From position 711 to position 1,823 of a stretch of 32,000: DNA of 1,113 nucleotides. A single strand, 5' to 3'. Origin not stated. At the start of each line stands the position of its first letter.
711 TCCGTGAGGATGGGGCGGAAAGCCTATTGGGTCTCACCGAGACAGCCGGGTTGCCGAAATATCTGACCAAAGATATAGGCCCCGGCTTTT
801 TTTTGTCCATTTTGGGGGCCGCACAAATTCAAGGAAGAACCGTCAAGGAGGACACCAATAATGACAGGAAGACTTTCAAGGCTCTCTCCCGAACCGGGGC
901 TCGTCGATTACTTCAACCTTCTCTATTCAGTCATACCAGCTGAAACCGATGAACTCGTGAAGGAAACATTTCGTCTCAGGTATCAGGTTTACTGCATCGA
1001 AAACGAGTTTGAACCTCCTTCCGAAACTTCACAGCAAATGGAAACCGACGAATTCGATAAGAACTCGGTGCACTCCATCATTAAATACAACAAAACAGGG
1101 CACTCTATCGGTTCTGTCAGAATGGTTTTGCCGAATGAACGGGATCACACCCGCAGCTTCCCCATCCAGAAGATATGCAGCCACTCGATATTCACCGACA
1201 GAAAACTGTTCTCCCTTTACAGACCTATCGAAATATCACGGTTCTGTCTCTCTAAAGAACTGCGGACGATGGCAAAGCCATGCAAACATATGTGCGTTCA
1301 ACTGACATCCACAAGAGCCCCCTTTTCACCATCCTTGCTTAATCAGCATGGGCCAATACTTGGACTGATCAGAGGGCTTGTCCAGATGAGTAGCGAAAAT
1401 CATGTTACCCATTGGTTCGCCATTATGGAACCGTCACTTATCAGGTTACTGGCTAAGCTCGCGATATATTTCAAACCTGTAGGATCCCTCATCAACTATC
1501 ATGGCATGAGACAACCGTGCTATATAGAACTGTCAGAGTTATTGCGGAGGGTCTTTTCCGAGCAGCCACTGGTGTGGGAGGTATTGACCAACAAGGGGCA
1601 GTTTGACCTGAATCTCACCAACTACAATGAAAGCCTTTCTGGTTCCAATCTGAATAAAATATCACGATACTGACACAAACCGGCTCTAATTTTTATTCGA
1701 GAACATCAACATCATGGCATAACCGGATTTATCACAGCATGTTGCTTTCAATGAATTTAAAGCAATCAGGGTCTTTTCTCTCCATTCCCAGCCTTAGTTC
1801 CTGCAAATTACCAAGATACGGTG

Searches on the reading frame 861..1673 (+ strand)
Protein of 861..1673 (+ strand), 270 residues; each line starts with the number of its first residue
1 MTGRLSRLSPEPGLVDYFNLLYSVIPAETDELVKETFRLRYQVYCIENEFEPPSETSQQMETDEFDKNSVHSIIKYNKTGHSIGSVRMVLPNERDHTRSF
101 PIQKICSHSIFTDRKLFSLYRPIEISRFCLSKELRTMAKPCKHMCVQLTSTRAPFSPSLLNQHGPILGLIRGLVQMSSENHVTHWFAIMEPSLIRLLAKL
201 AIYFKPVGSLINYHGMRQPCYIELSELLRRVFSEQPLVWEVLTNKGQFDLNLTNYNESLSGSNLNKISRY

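Call 7: search_protein_families(library=ncbifam, proteins=[window:861-1673:+])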
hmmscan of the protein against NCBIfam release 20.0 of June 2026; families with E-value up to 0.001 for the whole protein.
window:861-1673:+ (270 aa): 2 families
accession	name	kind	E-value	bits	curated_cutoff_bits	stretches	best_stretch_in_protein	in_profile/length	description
TIGR03694.1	exosort_acyl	subfamily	2.1e-88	295.8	111.95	1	16-249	2-240/241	PEP-CTERM/exosortase system-associated acyltransferase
NF010408.0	PRK13834.1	subfamily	5.8e-05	22.7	292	1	28-140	13-117/207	acyl-homoserine-lactone synthase TraI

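Call 13: find_related_loci(query=window:861-1673:+, collection=genome_contigs, flank=3000)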
Query window:861-1673:+ (270 aa) in genome_contigs; peptide patterns used: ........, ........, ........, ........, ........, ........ (x = any residue, [..] = any of these).
112 stretches matched a pattern; 7 encode a relative of the query (tblastn E <= 1e-3); 7 distinct loci.
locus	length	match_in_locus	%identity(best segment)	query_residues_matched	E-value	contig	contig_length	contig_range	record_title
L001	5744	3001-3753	79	1-251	5e-141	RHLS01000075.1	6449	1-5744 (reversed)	MAG: Desulfuromonadales bacterium isolate GT-UBC1 NODE_298_length_6449_cov_53.3383_ID_412543, whole genome shotgun seque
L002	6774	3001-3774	74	1-259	3e-130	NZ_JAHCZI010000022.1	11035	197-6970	Geobacter hydrogenophilus strain DSM 13691 NODE_22_length_11035_cov_237.981383, whole genome shotgun sequence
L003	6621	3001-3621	43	22-248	2e-56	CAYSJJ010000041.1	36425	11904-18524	MAG TPA_asm: uncultured Geobacter sp. isolate binchicken_co158_41 genome assembly, contig: NODE_1012_length_36425_cov_5.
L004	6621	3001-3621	42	22-248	3e-56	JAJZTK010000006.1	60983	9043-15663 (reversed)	MAG: Deltaproteobacteria bacterium isolate SKS3.bin71 NODE_689_length_60983_cov_1.903493, whole genome shotgun sequence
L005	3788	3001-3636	42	13-248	9e-56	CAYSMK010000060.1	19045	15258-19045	MAG TPA_asm: uncultured Geobacter sp. isolate binchicken_co269_58 genome assembly, contig: NODE_2617_length_19045_cov_22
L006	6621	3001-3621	41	22-248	7e-55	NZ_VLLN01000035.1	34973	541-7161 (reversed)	Geobacter argillaceus strain ATCC BAA-1139 Ga0052872_scaffold00035.35, whole genome shotgun sequence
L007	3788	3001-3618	40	11-235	2e-49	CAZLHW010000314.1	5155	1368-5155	MAG TPA_asm: uncultured Acidobacteriota bacterium isolate SRP167436_co1_235 genome assembly, contig: NODE_26916_length_5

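Call 28: find_homologous_proteins(query=window:861-1673:+, max_evalue=1e-10)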
Query window:861-1673:+ (270 aa): 84 proteins with E <= 1e-10 among 628 candidates.
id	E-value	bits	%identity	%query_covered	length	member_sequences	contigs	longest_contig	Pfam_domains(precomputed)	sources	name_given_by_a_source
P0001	1.5e-179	613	100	100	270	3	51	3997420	PF13444.13,PF21926.3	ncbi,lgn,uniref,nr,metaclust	ncbi:hypothetical protein GeomeDRAFT_1534 [Geobacter metallireducens RCH3]|uniref:N-acylhomoserine l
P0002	7.7e-152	522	85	100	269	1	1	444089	PF13444.13,PF21926.3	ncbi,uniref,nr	ncbi:PEP-CTERM/exosortase system-associated acyltransferase [Geobacter grbiciae]|uniref:PEP-CTERM/ex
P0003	1.7e-144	498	82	97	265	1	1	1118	PF13444.13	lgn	-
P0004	7.3e-140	483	84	92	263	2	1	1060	PF13444.13,PF21926.3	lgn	-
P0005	5.7e-134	464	79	93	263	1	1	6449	PF13444.13,PF21926.3,PF00765.24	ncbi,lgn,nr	ncbi:MAG: PEP-CTERM/exosortase system-associated acyltransferase [Desulfuromonadales bacterium]|nr:M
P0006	5.7e-133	461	81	92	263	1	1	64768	PF13444.13,PF21926.3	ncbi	-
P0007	1.5e-129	449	76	97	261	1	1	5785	PF13444.13,PF21926.3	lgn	-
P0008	6.6e-127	441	76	97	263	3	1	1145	PF13444.13,PF00765.24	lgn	-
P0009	7.7e-124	431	74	96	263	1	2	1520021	PF13444.13,PF21926.3,PF00765.24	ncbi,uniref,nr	ncbi:PEP-CTERM/exosortase system-associated acyltransferase [Geobacter hydrogenophilus]|uniref:PEP-C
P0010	3.3e-62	229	48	90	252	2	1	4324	PF13444.13,PF21926.3,PF00765.24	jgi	jgi:N-acyl amino acid synthase of PEP-CTERM/exosortase system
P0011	5.1e-62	228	48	84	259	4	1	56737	PF13444.13,PF21926.3,PF00765.24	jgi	jgi:N-acyl amino acid synthase of PEP-CTERM/exosortase system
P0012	1.5e-61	226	48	85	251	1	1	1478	PF13444.13,PF21926.3,PF00765.24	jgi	jgi:N-acyl amino acid synthase of PEP-CTERM/exosortase system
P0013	1.8e-61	226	48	85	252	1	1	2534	PF13444.13,PF21926.3,PF00765.24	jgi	jgi:N-acyl amino acid synthase of PEP-CTERM/exosortase system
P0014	3.4e-59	219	45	87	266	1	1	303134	PF13444.13,PF21926.3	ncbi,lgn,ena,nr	ncbi:MAG: hypothetical protein FD174_195 [Geobacteraceae bacterium]|nr:MAG: hypothetical protein FD1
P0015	3.0e-58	216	44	87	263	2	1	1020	PF13444.13,PF21926.3,PF00765.24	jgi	jgi:N-acyl amino acid synthase of PEP-CTERM/exosortase system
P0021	3.9e-54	202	43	91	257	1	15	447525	PF13444.13,PF21926.3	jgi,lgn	-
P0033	2.5e-47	180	37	87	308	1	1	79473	PF13444.13,PF21926.3,PF00765.24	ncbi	-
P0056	1.9e-42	164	34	90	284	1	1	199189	PF13444.13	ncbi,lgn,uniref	ncbi:MAG: PEP-CTERM/exosortase system-associated acyltransferase [Tistlia sp.]|uniref:PEP-CTERM/exos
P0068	1.0e-38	152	38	84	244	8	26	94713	PF13444.13,PF21926.3,PF00765.24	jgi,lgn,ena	-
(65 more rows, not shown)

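Call 29: find_encoding_contigs(protein=P0001, flank=1500, max_places=4)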
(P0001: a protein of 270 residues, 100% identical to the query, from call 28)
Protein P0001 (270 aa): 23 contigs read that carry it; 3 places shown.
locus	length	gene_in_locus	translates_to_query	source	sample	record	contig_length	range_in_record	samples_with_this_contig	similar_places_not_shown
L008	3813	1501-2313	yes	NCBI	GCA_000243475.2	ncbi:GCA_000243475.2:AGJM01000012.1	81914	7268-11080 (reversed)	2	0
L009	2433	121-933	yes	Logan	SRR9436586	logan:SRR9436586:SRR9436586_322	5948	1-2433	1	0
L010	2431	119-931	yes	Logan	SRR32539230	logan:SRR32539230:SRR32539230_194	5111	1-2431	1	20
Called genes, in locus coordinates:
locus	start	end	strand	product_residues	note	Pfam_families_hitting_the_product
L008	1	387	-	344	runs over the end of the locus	PF00512:HisKA (weak), PF02518:HATPase_c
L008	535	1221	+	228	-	PF02517:Rce1-like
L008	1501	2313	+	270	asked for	PF13444:Acetyltransf_5, PF21926:FeeM (weak)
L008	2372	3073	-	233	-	PF00765:Autoind_synth (weak), PF21926:FeeM, PF13444:Acetyltransf_5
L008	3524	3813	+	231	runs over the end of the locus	PF13358:DDE_3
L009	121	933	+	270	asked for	PF13444:Acetyltransf_5, PF21926:FeeM (weak)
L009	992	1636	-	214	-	PF00765:Autoind_synth (weak), PF13444:Acetyltransf_5, PF21926:FeeM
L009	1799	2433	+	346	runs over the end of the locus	PF13384:HTH_23, PF13518:HTH_28, PF13551:HTH_29, PF13565:HTH_32, PF13358:DDE_3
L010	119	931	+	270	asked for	PF13444:Acetyltransf_5, PF21926:FeeM (weak)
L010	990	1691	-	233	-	PF00765:Autoind_synth (weak), PF21926:FeeM, PF13444:Acetyltransf_5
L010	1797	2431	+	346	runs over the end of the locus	PF13384:HTH_23, PF13518:HTH_28, PF13551:HTH_29, PF13565:HTH_32, PF13358:DDE_3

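Call 43: search_protein_families(library=pfam, proteins=[window:861-1673:+], max_evalue=0.0001)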
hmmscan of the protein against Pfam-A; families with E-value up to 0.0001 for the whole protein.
window:861-1673:+ (270 aa): 3 families
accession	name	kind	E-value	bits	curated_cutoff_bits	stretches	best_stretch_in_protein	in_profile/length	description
PF13444.12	Acetyltransf_5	-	3.4e-17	63.4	22.4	1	39-137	1-94/102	Acetyltransferase (GNAT) domain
PF21926.2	FeeM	-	1.7e-07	31.6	27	1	36-144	2-104/158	N-acyl amino acid synthase FeeM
PF00765.23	Autoind_synth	-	6.2e-05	23.1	24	0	32-135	9-104/183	Autoinducer synthase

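Call 44: find_encoding_contigs(protein=P0002, flank=1500, max_places=1)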
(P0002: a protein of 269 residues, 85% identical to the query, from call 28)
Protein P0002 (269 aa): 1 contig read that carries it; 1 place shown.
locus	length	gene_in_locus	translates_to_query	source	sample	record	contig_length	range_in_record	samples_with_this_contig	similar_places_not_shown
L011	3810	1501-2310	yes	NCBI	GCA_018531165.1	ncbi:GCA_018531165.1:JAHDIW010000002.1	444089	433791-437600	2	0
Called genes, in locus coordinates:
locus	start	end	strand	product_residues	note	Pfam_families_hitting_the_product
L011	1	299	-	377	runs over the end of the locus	PF13551:HTH_29, PF13565:HTH_32, PF13358:DDE_3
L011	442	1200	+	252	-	PF02517:Rce1-like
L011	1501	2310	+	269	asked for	PF13444:Acetyltransf_5, PF21926:FeeM (weak)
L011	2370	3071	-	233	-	PF00765:Autoind_synth (weak), PF21926:FeeM, PF13444:Acetyltransf_5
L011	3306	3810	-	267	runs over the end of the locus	PF00198:2-oxoacid_dh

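Call 45: find_encoding_contigs(protein=P0011, flank=1500, max_places=1)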
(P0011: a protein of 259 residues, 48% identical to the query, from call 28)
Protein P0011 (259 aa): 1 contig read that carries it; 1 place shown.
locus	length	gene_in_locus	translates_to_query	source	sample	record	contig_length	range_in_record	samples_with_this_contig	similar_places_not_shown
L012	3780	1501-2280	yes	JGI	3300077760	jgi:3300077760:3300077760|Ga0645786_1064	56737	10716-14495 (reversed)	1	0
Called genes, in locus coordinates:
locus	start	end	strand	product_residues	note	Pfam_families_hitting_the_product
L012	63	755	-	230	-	PF13444:Acetyltransf_5, PF21926:FeeM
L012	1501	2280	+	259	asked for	PF00765:Autoind_synth, PF13444:Acetyltransf_5, PF21926:FeeM (faint)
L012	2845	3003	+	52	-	-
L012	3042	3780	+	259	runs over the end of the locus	PF00765:Autoind_synth, PF13444:Acetyltransf_5, PF21926:FeeM (weak)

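Call 46: find_encoding_contigs(protein=P0014, flank=1500, max_places=1)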
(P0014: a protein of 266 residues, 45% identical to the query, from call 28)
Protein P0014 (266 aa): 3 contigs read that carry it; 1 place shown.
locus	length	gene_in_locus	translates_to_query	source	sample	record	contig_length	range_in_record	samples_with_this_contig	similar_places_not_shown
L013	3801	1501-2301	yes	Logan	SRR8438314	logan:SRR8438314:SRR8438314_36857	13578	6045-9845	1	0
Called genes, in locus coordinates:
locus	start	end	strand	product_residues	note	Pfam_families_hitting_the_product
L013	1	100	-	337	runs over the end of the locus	PF00989:PAS (weak), PF00512:HisKA (faint), PF02518:HATPase_c, PF14501:HATPase_c_5 (faint)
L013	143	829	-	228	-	PF00765:Autoind_synth (faint), PF13444:Acetyltransf_5, PF21926:FeeM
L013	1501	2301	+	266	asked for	PF21926:FeeM, PF13444:Acetyltransf_5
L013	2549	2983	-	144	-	-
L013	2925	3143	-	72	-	-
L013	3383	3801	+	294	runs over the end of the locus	PF07589:PEP_exosort_dom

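Call 47: find_encoding_contigs(protein=P0021, flank=1500, max_places=1)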
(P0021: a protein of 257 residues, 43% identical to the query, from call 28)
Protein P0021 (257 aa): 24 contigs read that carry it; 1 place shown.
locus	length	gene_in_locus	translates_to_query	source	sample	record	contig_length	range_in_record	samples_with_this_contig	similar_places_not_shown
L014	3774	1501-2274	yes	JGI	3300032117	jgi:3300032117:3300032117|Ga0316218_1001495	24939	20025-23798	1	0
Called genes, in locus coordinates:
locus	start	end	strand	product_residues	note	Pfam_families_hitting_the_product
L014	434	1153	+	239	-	PF02517:Rce1-like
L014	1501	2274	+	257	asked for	PF13444:Acetyltransf_5, PF21926:FeeM (weak)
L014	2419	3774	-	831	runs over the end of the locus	?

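Call 48: find_encoding_contigs(protein=P0033, flank=1500, max_places=1)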
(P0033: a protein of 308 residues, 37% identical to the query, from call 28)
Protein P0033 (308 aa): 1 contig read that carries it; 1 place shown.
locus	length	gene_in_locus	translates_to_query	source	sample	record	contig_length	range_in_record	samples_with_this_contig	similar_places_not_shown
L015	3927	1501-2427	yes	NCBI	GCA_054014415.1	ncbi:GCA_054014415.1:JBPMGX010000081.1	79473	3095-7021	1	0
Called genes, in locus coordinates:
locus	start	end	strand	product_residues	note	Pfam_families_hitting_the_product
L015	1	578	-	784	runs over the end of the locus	PF03176:MMPL, PF02460:Patched (weak), PF12349:Sterol-sensing, PF03176:MMPL, PF00873:ACR_tran (weak)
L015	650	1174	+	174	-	PF07310:PAS_5 (faint)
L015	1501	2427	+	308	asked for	PF00765:Autoind_synth (faint), PF21926:FeeM (faint), PF13444:Acetyltransf_5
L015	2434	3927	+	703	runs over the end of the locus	PF00899:ThiF, PF00881:Nitroreductase (faint)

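Call 49: find_encoding_contigs(protein=P0056, flank=1500, max_places=1)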
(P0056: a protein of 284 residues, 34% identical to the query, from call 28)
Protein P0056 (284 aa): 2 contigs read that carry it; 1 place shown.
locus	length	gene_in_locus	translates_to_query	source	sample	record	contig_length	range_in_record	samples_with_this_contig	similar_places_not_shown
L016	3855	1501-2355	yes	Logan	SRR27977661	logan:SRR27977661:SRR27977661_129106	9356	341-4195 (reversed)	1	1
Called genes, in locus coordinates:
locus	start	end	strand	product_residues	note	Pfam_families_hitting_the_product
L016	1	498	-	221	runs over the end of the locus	-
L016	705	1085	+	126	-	PF04892:VanZ-LLP1 (weak)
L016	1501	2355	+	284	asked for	PF13444:Acetyltransf_5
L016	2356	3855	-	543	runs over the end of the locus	PF01565:FAD_binding_4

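Call 50: find_encoding_contigs(protein=P0068, flank=1500, max_places=1)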
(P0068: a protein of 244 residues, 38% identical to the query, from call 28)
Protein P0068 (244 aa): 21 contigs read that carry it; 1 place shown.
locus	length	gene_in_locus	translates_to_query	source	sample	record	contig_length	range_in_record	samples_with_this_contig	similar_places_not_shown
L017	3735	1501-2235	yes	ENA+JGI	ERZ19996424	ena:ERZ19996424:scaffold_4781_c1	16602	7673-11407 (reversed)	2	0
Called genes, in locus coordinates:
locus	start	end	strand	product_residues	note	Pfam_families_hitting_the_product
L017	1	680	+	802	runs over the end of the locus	PF00805:Pentapeptide (weak), PF13576:Pentapeptide_3 (faint), PF13599:Pentapeptide_4 (weak), PF00805:Pentapeptide (weak)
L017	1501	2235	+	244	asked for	PF00765:Autoind_synth (weak), PF21926:FeeM, PF13444:Acetyltransf_5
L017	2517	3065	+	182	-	PF07238:PilZ (weak)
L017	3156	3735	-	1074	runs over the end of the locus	PF08447:PAS_3, PF08448:PAS_4, PF00989:PAS, PF08447:PAS_3, PF08448:PAS_4, PF13426:PAS_9, PF13426:PAS_9, PF00989:PAS, +8 more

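Call 68: search_solved_structures(query=window:861-1673:+, max_evalue=1)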
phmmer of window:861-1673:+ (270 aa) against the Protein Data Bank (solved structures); distinct sequences matched with E-value up to 1: 1.
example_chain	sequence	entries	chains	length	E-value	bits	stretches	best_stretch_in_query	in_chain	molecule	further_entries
3p2f_A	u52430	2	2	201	0.12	15.4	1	35-131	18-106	AHL synthase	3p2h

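Call 79: predict_structure(alignment_id=A4)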
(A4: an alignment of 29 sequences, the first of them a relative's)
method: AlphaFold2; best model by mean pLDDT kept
length: 270 residues; sequences in the alignment: 29
mean_pLDDT: 84.7   pTM: 0.83
mean pLDDT of the five models: 84.7, 84.5, 84.4, 83.7, 83.7
residues with pLDDT >= 90: 177; 70-90: 39; 50-70: 23; < 50: 31
segments of 3 or more residues with pLDDT < 50: 1-7, 144-150, 254-270
pLDDT, mean of each block of 10 residues (from residue 1): 48 86 97 97 94 80 96 95 97 91 93 87 95 78 50 62 92 97 97 95 96 95 97 94 88 50 38
secondary structure, 60 per line:
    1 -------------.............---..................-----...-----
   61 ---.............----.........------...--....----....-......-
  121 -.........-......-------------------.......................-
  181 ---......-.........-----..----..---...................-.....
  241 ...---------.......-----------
elements in order: H14-21 E22-26 H30-47 H64-68 E69-76 E81-89 H101-104 H109-112 H114-119 E122-130 H132-137 H157-179 E184-189 H191-199 E216-223 H224-234 H236-243 H253-259

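Call 81: fold_search(model_id=the predicted structure, library=pdb)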
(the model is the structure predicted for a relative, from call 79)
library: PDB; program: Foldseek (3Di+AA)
matches with E <= 10: 919; with E <= 0.001: 150
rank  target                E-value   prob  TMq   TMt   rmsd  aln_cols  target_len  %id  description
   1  3p2h                  1.5e-07  1.00  0.51  0.72   5.3       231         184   15  Crystal structure of TofI in a ternary complex with an inhibitor and MTA (released 2011-07-06)
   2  2g0b_B                1.7e-07  1.00  0.46  0.63   6.2       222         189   12  The structure of FeeM, an N-acyl amino acid synthase from uncultured soil microbes (released 2006-09-26)
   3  1ro5                  1.9e-07  1.00  0.46  0.61   7.2       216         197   15  Crystal Structure of the AHL Synthase LasI (released 2004-08-24)
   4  5jph_A                2.5e-07  1.00  0.44  0.79   4.0       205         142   13  Structure of a GNAT acetyltransferase SACOL1063 from Staphylococcus aureus in complex with CoA (released 2016-06-29)
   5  2g0b_A                2.7e-07  1.00  0.45  0.62   6.6       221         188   11  The structure of FeeM, an N-acyl amino acid synthase from uncultured soil microbes (released 2006-09-26)
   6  2g0b_D                3.7e-07  1.00  0.48  0.68   4.9       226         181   11  The structure of FeeM, an N-acyl amino acid synthase from uncultured soil microbes (released 2006-09-26)
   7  5w8g                  3.7e-07  1.00  0.47  0.58   5.9       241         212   13  The structure of a COA-dependent acyl-homoserine lactone synthase, BjaI, with SAH (released 2017-08-23)
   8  5w8c                  4.1e-07  1.00  0.47  0.58   6.1       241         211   13  The structure of a COA-dependent acyl-homoserine lactone synthase, BjaI, with MTA and isovaleryl-CoA (released 2017-08-23)
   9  5w8e                  4.4e-07  1.00  0.47  0.58   5.8       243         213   13  The structure of a CoA-dependent acyl-homoserine lactone synthase, BjaI, with the adduct of SAH and IV-CoA (released 2017-08-23)
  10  2g0b_H                4.7e-07  1.00  0.43  0.64   5.5       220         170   12  The structure of FeeM, an N-acyl amino acid synthase from uncultured soil microbes (released 2006-09-26)
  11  5w8a                  4.7e-07  1.00  0.46  0.58   6.2       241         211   13  The structure of a COA-dependent acyl-homoserine lactone synthase, BjaI, with SAM and isopentyl-CoA (released 2017-08-23)
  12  5jph_B                5.2e-07  1.00  0.45  0.79   4.0       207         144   14  Structure of a GNAT acetyltransferase SACOL1063 from Staphylococcus aureus in complex with CoA (released 2016-06-29)
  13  2g0b_C                8.5e-07  1.00  0.46  0.65   6.3       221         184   11  The structure of FeeM, an N-acyl amino acid synthase from uncultured soil microbes (released 2006-09-26)
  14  1kzf                  1.8e-06  1.00  0.42  0.55   6.6       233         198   19  Crystal Structure of the Acyl-homoserine Lactone Synthase, EsaI (released 2002-04-17)
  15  5jq4_B                2.0e-06  1.00  0.44  0.78   5.4       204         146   14  Structure of a GNAT acetyltransferase SACOL1063 from Staphylococcus aureus (released 2016-06-29)
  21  2g0b_G                1.4e-05  1.00  0.45  0.66   6.1       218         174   11  The structure of FeeM, an N-acyl amino acid synthase from uncultured soil microbes (released 2006-09-26)
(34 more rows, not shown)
